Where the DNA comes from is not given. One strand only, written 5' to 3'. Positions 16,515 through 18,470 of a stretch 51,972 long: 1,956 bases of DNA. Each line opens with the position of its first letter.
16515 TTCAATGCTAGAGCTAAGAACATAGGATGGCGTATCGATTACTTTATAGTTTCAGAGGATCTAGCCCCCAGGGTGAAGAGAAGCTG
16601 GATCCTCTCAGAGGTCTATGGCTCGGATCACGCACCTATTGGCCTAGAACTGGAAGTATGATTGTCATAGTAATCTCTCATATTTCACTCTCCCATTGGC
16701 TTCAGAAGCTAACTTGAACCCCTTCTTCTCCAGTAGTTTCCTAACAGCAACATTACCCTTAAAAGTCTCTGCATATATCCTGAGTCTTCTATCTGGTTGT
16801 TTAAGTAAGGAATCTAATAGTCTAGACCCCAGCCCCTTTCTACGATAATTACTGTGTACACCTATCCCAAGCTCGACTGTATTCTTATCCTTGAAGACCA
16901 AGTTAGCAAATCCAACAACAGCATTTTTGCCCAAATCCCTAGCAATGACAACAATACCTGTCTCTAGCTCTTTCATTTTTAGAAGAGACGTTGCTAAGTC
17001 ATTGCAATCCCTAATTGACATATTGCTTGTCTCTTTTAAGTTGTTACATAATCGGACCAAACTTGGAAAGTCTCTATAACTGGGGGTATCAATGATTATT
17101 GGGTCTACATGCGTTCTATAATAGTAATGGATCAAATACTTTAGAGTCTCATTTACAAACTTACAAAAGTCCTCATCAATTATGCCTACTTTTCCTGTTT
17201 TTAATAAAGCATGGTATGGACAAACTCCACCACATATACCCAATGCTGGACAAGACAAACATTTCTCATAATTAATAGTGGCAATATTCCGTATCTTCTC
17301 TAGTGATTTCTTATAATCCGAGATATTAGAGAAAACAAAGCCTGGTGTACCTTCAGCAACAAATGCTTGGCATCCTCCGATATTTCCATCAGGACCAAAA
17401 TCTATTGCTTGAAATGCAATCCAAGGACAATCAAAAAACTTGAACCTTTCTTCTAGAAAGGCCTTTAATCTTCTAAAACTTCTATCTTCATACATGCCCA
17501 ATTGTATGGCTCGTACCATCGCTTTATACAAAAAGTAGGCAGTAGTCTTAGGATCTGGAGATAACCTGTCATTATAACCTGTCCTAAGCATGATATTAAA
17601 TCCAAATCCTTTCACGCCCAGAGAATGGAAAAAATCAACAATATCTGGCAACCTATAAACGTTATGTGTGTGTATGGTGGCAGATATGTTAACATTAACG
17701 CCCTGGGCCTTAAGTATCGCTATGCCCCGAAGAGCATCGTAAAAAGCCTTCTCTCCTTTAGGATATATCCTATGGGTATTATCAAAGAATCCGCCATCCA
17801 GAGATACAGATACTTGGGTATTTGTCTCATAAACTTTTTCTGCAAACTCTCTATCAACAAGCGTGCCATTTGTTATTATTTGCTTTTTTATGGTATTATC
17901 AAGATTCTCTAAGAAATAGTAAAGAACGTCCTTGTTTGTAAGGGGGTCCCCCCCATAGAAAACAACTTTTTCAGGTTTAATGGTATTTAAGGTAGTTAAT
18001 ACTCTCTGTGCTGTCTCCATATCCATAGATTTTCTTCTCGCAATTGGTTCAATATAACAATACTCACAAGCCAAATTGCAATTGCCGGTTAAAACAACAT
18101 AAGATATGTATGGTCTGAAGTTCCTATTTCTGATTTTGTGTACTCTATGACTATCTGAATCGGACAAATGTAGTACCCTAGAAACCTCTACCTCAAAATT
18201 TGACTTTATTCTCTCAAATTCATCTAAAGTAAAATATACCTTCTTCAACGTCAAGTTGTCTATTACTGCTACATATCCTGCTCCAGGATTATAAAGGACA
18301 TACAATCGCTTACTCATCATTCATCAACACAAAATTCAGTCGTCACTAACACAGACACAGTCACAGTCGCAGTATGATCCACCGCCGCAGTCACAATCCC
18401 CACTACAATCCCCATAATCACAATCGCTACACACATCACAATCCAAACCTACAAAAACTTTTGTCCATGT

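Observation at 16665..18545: Compact RiPP-like locus: Cys/Asp-rich precursor peptide plus a radical-SAM/SPASM maturase fused to a GNAT acetyltransferase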

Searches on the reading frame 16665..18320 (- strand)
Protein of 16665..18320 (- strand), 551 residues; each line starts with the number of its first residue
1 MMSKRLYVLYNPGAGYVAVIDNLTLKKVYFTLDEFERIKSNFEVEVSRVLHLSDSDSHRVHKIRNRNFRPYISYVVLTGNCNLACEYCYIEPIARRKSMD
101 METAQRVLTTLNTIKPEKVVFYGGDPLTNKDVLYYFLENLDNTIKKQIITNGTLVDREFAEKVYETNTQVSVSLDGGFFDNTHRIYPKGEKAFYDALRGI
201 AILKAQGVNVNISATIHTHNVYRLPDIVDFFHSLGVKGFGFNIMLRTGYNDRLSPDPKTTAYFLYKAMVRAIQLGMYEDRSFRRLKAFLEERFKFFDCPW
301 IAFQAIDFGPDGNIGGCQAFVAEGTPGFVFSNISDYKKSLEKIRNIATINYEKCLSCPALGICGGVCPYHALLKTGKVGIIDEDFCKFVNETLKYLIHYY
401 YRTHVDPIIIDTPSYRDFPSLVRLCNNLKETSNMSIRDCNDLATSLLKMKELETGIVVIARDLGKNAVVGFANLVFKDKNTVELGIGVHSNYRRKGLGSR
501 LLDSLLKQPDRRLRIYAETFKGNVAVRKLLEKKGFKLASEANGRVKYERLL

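Call 3: search_protein_families(library=pfam, proteins=[window:16668-18320:-], max_evalue=1)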
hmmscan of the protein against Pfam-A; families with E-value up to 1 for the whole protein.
window:16668-18320:- (551 aa): 9 families
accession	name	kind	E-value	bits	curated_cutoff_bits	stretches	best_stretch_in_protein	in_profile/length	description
PF04055.27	Radical_SAM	-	1.8e-18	67.7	29.5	1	75-220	1-155/166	Radical SAM superfamily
PF00583.31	Acetyltransf_1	-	3.3e-12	47.1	20.7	1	455-535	34-116/116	Acetyltransferase (GNAT) family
PF13353.11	Fer4_12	-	5.9e-10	40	22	1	75-184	9-123/137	4Fe-4S single cluster domain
PF13508.13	Acetyltransf_7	-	2e-09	38.1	27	1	457-536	6-83/84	Acetyltransferase (GNAT) domain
PF13302.13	Acetyltransf_3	-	2.3e-07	32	25.4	1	413-536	7-138/138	Acetyltransferase (GNAT) domain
PF13673.13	Acetyltransf_10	-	0.0043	17.5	23.6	1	465-537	39-109/128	Acetyltransferase (GNAT) domain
PF08445.16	FR47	-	0.06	13.8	22.1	1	485-539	26-81/86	FR47-like protein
PF12838.12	Fer4_7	-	0.082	13.8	27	1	340-371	24-52/52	4Fe-4S dicluster domain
PF13880.12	Acetyltransf_13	-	0.096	13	22.8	1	488-507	12-31/69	ESCO1/2 acetyl-transferase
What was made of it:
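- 17451..18107 (-): Radical-SAM core (residues about 72-290), with C81-x3-C85-x2-C88 for the SAM-cleaving [4Fe-4S] cluster and a GGDP/GGEP motif. Pfam PF04055, 67.7 bits (call 3).
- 16668..17099 (-): C-terminal GNAT acetyltransferase domain (residues about 408-551), with acetyl-CoA motif A R493-R-K-G-L-G. Pfam PF00583 47.1 bits, PF13508 38.1, PF13302 32.0 (call 3).
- On Radical SAM / SPASM superfamily: Pfam PF04055 scores 67.7 bits against a cut-off of 29.5 (call 3).
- On GNAT acetyltransferase: PF00583 scores 47.1 bits against 20.7 (call 3).
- Checked: It matches Pfam Radical_SAM (residues 75-220, 67.7 bits) and GNAT Acetyltransf_1 (residues 455-535, 47.1 bits) (call 3).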

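Call 4: search_protein_families(library=ncbifam, proteins=[window:16668-18320:-], max_evalue=1)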
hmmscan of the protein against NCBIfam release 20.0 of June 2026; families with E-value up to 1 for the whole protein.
window:16668-18320:- (551 aa): 97 families (the best 25 are shown)
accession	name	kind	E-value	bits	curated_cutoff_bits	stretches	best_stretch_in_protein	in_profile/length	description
TIGR04136.1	rSAM_FibroRumin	equivalog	1.1e-43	149.8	400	1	54-402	72-455/458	FibroRumin system radical SAM peptide maturase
NF041718.1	rSAM_phane_AMC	equivalog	1.1e-31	110.2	425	1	77-275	12-219/362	cyclophane-forming radical SAM peptide maturase AmcB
NF047865.1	rSAM_PapB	equivalog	2.4e-29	102.6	340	1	76-378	8-327/330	PapB family radical SAM/SPASM ranthipeptide maturase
TIGR04163.1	rSAM_cobopep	equivalog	2e-28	99.3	375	2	16-275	11-280/428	peptide-modifying radical SAM enzyme CbpB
TIGR04280.1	geopep_mat_rSAM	hypoth_equivalog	3.3e-26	92.2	400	1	64-382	77-407/428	geopeptide radical SAM maturase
TIGR04250.1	SCM_rSAM_ScmE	equivalog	1e-23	83.9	400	1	76-244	8-179/358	SynChlorMet cassette radical SAM/SPASM protein ScmE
TIGR04545.1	rSAM_ahbD_hemeb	equivalog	3.9e-23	82.4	500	1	77-256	6-187/339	heme b synthase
TIGR04064.1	rSAM_nif11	equivalog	4.2e-22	78.5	518.7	2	35-193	42-214/459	nif11-like peptide radical SAM maturase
TIGR04261.1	rSAM_GlyRichRpt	subfamily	4.8e-22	78.5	310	1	78-262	4-204/363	cyclophane-forming radical SAM/SPASM peptide maturase GrrM/OscB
TIGR04347.1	pseudo_SAM_Halo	equivalog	3.4e-21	76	525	1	63-249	31-217/390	TIGR04347 family pseudo-SAM/SPASM protein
TIGR04051.1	rSAM_NirJ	equivalog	3.4e-21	75.6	515.45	1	77-248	8-180/354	heme d1 biosynthesis radical SAM protein NirJ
NF045574.1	sacti_mat_StsB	exception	1.2e-20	73.9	625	1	72-238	97-263/466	StsB family radical SAM/SPASM domain sactipeptide maturase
NF041707.1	rSAM_YhhB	equivalog_domain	1.7e-20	73.2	445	1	77-266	8-215/369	cyclophane-forming radical SAM/SPASM peptide maturase YhhB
NF041298.1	rSAM_mat_DynA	equivalog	2.2e-20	72.9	450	1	76-243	6-183/356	dynobactin maturation radical SAM/SPASM protein DynA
TIGR04054.1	rSAM_NirJ1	equivalog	3.8e-20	71.9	650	1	71-245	37-211/387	putative heme d1 biosynthesis radical SAM protein NirJ1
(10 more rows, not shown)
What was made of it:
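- On FibroRumin system: 149.8 bits (call 4).
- On PapB-family ranthipeptide: 102.6 bits (call 4).
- On Anaerobic sulfatase maturase (anSME): 71.5 bits (call 4).
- Closest known: FibroRumin system. Same: It is the best-scoring curated family for the enzyme (E=1e-43, call 4).
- Closest known: PapB / freyrasin ranthipeptide system, and QhpD. Different: The score is 102.6 bits against a cut-off of 340 (call 4).
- The top hit is the FibroRumin Cys-rich RiPP maturase (TIGR04136, E=1e-43), followed by AmcB, PapB and CbpB (call 4). The cyclophane-forming AmcB is the second-best NCBIfam hit (110.2 bits, call 4). AmcB and the other cyclophane models score far below their cut-offs (call 4).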

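Call 5: find_related_loci(query=window:16668-18320:-, collection=genome_contigs, flank=8000)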
Query window:16668-18320:- (551 aa) in genome_contigs; peptide patterns used: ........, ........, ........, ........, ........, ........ (x = any residue, [..] = any of these).
56 stretches matched a pattern; 6 encode a relative of the query (tblastn E <= 1e-3); 6 distinct loci.
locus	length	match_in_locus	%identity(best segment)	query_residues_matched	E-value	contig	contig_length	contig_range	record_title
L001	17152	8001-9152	31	54-402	1e-49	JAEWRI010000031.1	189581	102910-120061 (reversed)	MAG: Bacillota bacterium isolate OH_SBrB_52 k127_104654, whole genome shotgun sequence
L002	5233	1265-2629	29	3-402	8e-49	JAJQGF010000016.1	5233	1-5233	MAG: Lachnospiraceae bacterium isolate U.10_7 NODE_1108_length_5233_cov_7.561414, whole genome shotgun sequence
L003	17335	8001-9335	29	15-403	6e-47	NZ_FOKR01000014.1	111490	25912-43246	Butyrivibrio sp. YAB3001, whole genome shotgun sequence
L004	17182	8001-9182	28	48-405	2e-43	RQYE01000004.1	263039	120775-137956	Coriobacteriales bacterium OH1046 scaffold_3, whole genome shotgun sequence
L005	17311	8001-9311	27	17-402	8e-43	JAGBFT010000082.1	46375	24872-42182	MAG: Spirochaetaceae bacterium isolate RGIG9078 Water_deer_Rectum.Co__c950847, whole genome shotgun sequence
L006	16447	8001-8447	31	81-216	7e-11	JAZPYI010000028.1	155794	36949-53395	MAG: Acutalibacteraceae bacterium isolate T1900044648_TS20190114.MAGScoT_cleanbin_000002 SGB_1390_k141_1262344, whole ge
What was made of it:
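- Closest known: FibroRumin system. Different: The loci fetched here are all bacterial, from gut, rumen and related sources (call 5).
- Tried and rejected: The genome scan returned only bacterial FibroRumin loci (call 5).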

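Call 6: find_homologous_proteins(query=window:16668-18320:-)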
Query window:16668-18320:- (551 aa): 663 proteins with E <= 0.001 among 7670 candidates; the best 120 are listed.
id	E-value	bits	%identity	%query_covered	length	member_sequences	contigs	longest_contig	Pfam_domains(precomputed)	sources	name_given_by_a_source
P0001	0.0e+0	1213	96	100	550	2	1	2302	PF04055.28,PF13353.12,PF13302.14,PF13508.14,PF00583.32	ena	-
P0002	1.3e-165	570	51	91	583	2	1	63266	PF04055.28,PF13353.12,PF13508.14,PF00583.32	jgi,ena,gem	-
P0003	1.0e-161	557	46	100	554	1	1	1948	PF04055.28,PF13353.12,PF13302.14,PF00583.32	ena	-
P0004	2.0e-91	325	52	53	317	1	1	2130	PF13673.14,PF12746.14,PF13302.14,PF13508.14,PF08445.17,PF00583.32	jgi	-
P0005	6.2e-52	195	34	63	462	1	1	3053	PF04055.28,PF13353.12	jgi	-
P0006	1.6e-44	171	30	70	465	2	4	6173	PF04055.28,PF13353.12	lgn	-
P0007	9.9e-44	168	30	72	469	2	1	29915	PF04055.28,PF13353.12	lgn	-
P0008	5.4e-43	165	31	60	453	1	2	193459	PF04055.28,PF13353.12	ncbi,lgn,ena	-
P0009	7.9e-42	162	32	63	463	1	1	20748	PF04055.28,PF13353.12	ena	-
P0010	8.5e-42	162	29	67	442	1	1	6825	PF04055.28,PF13353.12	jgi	-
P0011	2.0e-41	160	30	70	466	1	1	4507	PF04055.28,PF13353.12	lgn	-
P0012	2.1e-41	160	33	59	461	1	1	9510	PF04055.28,PF13353.12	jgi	jgi:uncharacterized protein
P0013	3.0e-41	160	29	72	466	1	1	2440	PF04055.28,PF13353.12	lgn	-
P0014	5.7e-41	159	28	70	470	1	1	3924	PF04055.28,PF13353.12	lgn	-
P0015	7.4e-41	158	30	68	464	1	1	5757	PF04055.28,PF13353.12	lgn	-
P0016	1.2e-40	158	28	71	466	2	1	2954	PF04055.28,PF13353.12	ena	-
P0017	1.5e-40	157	28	70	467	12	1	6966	PF04055.28,PF13353.12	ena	-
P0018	2.3e-40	157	28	67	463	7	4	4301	PF04055.28,PF13353.12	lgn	-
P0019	2.5e-40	157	34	65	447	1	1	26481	PF04055.28,PF13353.12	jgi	-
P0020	2.7e-40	157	29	70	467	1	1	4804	PF04055.28,PF13353.12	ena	-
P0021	2.9e-40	156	30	70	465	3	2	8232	PF04055.28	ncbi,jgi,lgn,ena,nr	ncbi:MAG: FibroRumin system radical SAM peptide maturase [Acholeplasma sp.]|nr:FibroRumin system rad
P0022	4.2e-40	156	29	60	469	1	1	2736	PF04055.28,PF13353.12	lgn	-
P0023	5.0e-40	156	31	72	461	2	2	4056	PF04055.28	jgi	jgi:uncharacterized protein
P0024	1.0e-39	155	31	64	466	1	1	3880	PF04055.28,PF13353.12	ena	-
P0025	1.1e-39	155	29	73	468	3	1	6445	PF04055.28,PF13353.12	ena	-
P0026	2.1e-39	154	31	64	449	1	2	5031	PF04055.28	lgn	-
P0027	2.5e-39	153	30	61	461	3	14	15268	PF04055.28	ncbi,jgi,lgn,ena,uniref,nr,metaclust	ncbi:hypothetical protein A3J36_02565 [Candidatus Uhrbacteria bacterium RIFCSPLOWO2_02_FULL_54_37]|u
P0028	2.9e-39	153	30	70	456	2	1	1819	PF04055.28,PF13353.12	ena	-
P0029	3.0e-39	153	29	64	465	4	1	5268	PF04055.28,PF13353.12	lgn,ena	-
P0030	3.4e-39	153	29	70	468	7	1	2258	PF04055.28,PF13353.12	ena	-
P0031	3.5e-39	153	28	71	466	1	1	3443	PF04055.28,PF13353.12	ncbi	-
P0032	6.1e-39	152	28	70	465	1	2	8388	PF04055.28,PF13353.12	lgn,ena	-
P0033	8.9e-39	152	28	70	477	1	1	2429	PF04055.28,PF13353.12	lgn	-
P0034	9.3e-39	151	29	65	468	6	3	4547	PF04055.28,PF13353.12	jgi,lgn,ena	-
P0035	1.3e-38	151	30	70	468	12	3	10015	PF04055.28,PF13353.12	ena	-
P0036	1.7e-38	151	32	63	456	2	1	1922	PF04055.28,PF13353.12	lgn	-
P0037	2.1e-38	150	29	64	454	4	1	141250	PF04055.28,PF13353.12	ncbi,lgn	ncbi:FibroRumin system radical SAM peptide maturase [Eggerthellaceae bacterium 24-137]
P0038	2.6e-38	150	30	65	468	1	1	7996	PF04055.28,PF13353.12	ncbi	-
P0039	2.6e-38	150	28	70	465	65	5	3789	PF04055.28,PF13353.12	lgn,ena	-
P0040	2.9e-38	150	29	70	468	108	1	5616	PF04055.28,PF13353.12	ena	-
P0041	3.9e-38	149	31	67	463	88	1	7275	PF04055.28,PF13353.12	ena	-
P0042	5.0e-38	149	28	70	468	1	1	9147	PF04055.28,PF13353.12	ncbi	-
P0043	5.4e-38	149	28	70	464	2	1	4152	PF04055.28,PF13353.12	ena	-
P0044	6.8e-38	149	27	70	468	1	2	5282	PF04055.28,PF13353.12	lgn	-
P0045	7.7e-38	148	27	70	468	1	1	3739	PF04055.28,PF13353.12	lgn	-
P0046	8.7e-38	148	30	70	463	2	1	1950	PF04055.28,PF13353.12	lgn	-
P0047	1.1e-37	148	31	69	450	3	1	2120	PF04055.28,PF13353.12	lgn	-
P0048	1.2e-37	148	31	64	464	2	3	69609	PF04055.28,PF13353.12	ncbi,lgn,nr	ncbi:MAG: FibroRumin system radical SAM peptide maturase [Oscillospiraceae bacterium]|nr:FibroRumin 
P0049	1.2e-37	148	32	60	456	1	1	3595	PF04055.28,PF13353.12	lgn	-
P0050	1.3e-37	148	28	72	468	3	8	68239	PF04055.28,PF13353.12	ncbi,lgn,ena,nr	ncbi:MAG: FibroRumin system radical SAM peptide maturase [Ruminococcus sp.]|nr:FibroRumin system rad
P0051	1.3e-37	148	28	75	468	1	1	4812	PF04055.28,PF13353.12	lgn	-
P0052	1.6e-37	147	29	64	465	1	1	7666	PF04055.28,PF13353.12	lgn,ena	-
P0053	2.3e-37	147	28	60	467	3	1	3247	PF04055.28,PF13353.12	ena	-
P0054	2.3e-37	147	27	70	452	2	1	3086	PF04055.28,PF13353.12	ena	-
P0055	2.5e-37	147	32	63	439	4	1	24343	PF04055.28,PF13353.12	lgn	-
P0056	2.6e-37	147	28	70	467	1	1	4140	PF04055.28,PF13353.12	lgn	-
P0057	3.0e-37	147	31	63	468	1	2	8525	PF04055.28,PF13353.12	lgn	-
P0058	3.0e-37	146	30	64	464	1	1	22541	PF04055.28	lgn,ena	-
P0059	3.7e-37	146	27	70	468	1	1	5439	PF04055.28,PF13353.12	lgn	-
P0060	4.5e-37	146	29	59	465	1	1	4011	PF04055.28,PF13353.12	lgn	-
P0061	7.3e-37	145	33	60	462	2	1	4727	PF04055.28,PF13353.12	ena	-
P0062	7.8e-37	145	29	60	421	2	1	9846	PF04055.28,PF13353.12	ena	-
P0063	7.8e-37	145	29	63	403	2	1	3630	PF04055.28,PF13353.12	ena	-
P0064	8.0e-37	145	30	61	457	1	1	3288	PF04055.28,PF13353.12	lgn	-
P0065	8.7e-37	145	28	70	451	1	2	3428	PF04055.28,PF13353.12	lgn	-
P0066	1.3e-36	144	29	58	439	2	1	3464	PF04055.28,PF13353.12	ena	-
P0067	1.8e-36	144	27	70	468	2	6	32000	PF04055.28,PF13353.12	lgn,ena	-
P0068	2.1e-36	144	28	61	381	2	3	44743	PF04055.28,PF13353.12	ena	-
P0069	2.1e-36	144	27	71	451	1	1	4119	PF04055.28,PF13353.12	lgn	-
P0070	2.7e-36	143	28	64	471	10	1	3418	PF04055.28,PF13353.12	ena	-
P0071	2.9e-36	143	30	61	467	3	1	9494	PF04055.28,PF13353.12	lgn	-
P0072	6.5e-36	142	30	60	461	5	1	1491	PF04055.28,PF13353.12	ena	-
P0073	6.6e-36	142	30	71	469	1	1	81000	PF04055.28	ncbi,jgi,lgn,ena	ncbi:MAG: radical SAM protein [Candidatus Pacearchaeota archaeon]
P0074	6.6e-36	142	29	64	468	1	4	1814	PF04055.28,PF13353.12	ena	-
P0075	7.0e-36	142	28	71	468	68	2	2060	PF04055.28,PF13353.12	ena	-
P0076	9.6e-36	142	27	70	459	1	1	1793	PF04055.28,PF13353.12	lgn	-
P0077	1.0e-35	141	31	60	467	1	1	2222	PF04055.28,PF13353.12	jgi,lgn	jgi:uncharacterized protein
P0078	1.2e-35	141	27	72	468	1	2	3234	PF04055.28,PF13353.12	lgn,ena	-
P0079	1.6e-35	141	30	60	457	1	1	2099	PF04055.28,PF13353.12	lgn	-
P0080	1.6e-35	141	29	71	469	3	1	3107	PF04055.28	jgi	jgi:uncharacterized protein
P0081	1.9e-35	141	28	65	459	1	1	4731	PF04055.28,PF13353.12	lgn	-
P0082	1.9e-35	141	30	63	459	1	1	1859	PF04055.28,PF13353.12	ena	-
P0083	4.5e-35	139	31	60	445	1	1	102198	PF04055.28,PF13353.12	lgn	-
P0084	6.3e-35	139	27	70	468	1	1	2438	PF04055.28,PF13353.12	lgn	-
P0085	6.5e-35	139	28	69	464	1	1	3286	PF04055.28,PF13353.12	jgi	-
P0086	1.5e-34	138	32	60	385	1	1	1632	PF04055.28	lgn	-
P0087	1.7e-34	137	30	61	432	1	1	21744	PF04055.28,PF13353.12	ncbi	ncbi:MAG: radical SAM protein [bacterium]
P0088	1.9e-34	137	31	60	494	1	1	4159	PF04055.28,PF13353.12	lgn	-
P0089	4.5e-34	136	27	72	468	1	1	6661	PF04055.28,PF13353.12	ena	-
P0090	8.1e-34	135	29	60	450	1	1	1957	PF04055.28,PF13353.12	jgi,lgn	jgi:uncharacterized protein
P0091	1.2e-33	135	27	70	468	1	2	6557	PF04055.28,PF13353.12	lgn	-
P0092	2.3e-33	134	27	70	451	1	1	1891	PF04055.28,PF13353.12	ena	-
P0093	2.4e-33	134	31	59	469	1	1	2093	PF04055.28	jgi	jgi:uncharacterized protein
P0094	1.0e-32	132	27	69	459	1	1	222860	PF04055.28,PF13353.12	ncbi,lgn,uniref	ncbi:FibroRumin system radical SAM peptide maturase [Clostridium sp. WILCCON 0269]|uniref:FibroRumin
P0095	1.9e-31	127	30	64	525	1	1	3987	PF04055.28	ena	-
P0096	7.4e-31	125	29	63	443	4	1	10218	PF04055.28,PF13353.12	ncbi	ncbi:MAG: radical SAM protein [Candidatus Berkelbacteria bacterium]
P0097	9.9e-31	125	27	73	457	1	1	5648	PF04055.28,PF13353.12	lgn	-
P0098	1.3e-30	125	28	62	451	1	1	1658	PF04055.28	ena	-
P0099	2.1e-30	124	29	68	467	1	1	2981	PF04055.28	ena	-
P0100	5.1e-30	123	30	60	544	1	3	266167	PF04055.28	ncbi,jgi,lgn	-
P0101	1.7e-29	121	31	54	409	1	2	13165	PF04055.28,PF13353.12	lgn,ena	-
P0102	5.1e-29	119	27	63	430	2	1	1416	PF04055.28,PF13353.12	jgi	jgi:uncharacterized protein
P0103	5.4e-29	119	30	55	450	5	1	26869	PF04055.28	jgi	jgi:radical SAM protein with 4Fe4S-binding SPASM domain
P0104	1.2e-27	115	27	61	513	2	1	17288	PF04055.28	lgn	-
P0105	1.5e-27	115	28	60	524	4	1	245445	PF04055.28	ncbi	ncbi:MAG: radical SAM protein [Vulcanimicrobiota bacterium]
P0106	2.4e-27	114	29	60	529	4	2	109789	PF04055.28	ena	-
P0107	3.1e-27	113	30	55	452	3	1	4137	PF04055.28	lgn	-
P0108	6.0e-23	99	24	65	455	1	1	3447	PF04055.28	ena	-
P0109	1.5e-22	98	26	58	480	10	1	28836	PF04055.28,PF13353.12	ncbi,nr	ncbi:MAG: radical SAM protein [Solobacterium sp.]|nr:radical SAM protein [Solobacterium sp.]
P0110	1.8e-21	94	26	59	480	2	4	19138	PF04055.28,PF13353.12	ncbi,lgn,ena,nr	ncbi:MAG: radical SAM protein [Solobacterium sp.]|nr:radical SAM protein [Solobacterium sp.]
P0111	2.8e-21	94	25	59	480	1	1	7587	PF04055.28,PF13353.12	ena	-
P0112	3.3e-21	94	26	58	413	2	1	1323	PF04055.28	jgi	jgi:uncharacterized protein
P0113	3.6e-19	87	32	34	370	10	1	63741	PF13186.12,PF04055.28,PF13353.12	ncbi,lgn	-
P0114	9.3e-19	85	27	57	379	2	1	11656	PF13186.12,PF04055.28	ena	-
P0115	3.0e-18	84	25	60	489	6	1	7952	PF04055.28,PF13353.12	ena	-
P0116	3.3e-18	84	26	59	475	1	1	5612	PF04055.28,PF13353.12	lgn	-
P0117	4.9e-17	80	27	69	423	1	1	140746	PF04055.28,PF13353.12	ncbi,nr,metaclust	ncbi:hypothetical protein SY88_06510 [Clostridiales bacterium PH28_bin88]|nr:hypothetical protein SY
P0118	8.2e-17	79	34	31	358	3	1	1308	PF13186.12,PF04055.28,PF13353.12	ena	-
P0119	1.4e-16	78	30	32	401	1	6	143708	PF13186.12,PF04055.28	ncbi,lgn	-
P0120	1.5e-16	78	25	60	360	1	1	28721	PF13186.12,PF04055.28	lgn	-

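Call 7: find_encoding_contigs(protein=P0002, flank=10000, max_places=3)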
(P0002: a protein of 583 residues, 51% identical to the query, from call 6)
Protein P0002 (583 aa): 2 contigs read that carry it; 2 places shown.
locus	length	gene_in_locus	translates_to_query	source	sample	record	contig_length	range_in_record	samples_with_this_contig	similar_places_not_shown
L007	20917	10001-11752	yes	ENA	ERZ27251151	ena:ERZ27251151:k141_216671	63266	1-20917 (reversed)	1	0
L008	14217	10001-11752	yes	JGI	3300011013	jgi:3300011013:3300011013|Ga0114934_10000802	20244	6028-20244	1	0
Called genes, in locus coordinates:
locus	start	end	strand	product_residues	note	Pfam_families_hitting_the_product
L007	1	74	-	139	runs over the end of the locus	-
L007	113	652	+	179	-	PF13489:Methyltransf_23, PF13679:Methyltransf_32 (weak), PF13847:Methyltransf_31, PF08241:Methyltransf_11 (weak), PF08242:Methyltransf_12 (weak), PF13649:Methyltransf_25 (weak)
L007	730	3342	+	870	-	PF00133:tRNA-synt_1, PF01406:tRNA-synt_1e (faint), PF09334:tRNA-synt_1g, PF13603:tRNA-synt_1_2, PF00133:tRNA-synt_1, PF09334:tRNA-synt_1g, PF08264:Anticodon_1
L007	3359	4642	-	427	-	PF01336:tRNA_anti-codon, PF00152:tRNA-synt_2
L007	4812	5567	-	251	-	PF08713:DNA_alkylation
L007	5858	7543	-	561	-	PF03485:Arg_tRNA_synt_N, PF00750:tRNA-synt_1d, PF05746:DALR_1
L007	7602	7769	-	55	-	-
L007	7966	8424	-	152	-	PF06695:Sm_multidrug_ex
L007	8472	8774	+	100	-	-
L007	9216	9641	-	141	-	-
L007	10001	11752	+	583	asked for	PF04055:Radical_SAM, PF13353:Fer4_12, PF00583:Acetyltransf_1, PF13508:Acetyltransf_7 (weak)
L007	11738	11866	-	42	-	-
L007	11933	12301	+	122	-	PF21984:DnaD_N (faint), PF13730:HTH_36 (faint), PF01978:TrmB, PF12802:MarR_2 (weak), PF01047:MarR (weak), PF13412:HTH_24 (faint)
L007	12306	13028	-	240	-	PF00142:Fer4_NifH (faint), PF01656:CbiA, PF02374:ArsA_ATPase (weak), PF09140:MipZ (weak), PF10609:ParA, PF13614:AAA_31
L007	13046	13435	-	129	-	PF02579:Nitro_FeMo-Co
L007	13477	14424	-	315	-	PF01458:SUFBD_core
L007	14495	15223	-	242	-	PF02463:SMC_N (faint), PF00005:ABC_tran, PF13304:AAA_21 (weak)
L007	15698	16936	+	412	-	PF00149:Metallophos, PF12850:Metallophos_2 (faint)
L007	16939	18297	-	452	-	PF02629:CoA_binding, PF13380:CoA_binding_2, PF13607:Succ_CoA_lig, PF19045:Ligase_CoA_2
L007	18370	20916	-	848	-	?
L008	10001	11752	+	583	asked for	PF04055:Radical_SAM, PF13353:Fer4_12, PF00583:Acetyltransf_1, PF13508:Acetyltransf_7 (weak)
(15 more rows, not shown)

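Call 8: find_encoding_contigs(protein=P0003, flank=5000, max_places=3)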
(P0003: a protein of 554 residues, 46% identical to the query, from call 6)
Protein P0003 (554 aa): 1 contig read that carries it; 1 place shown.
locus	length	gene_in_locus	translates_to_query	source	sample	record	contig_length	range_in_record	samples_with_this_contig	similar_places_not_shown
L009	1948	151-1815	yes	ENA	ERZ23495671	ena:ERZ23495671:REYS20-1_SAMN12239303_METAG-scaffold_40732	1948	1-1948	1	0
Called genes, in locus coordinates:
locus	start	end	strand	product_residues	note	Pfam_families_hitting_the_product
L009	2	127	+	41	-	?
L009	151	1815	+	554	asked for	PF04055:Radical_SAM, PF13353:Fer4_12, PF13302:Acetyltransf_3 (weak), PF00583:Acetyltransf_1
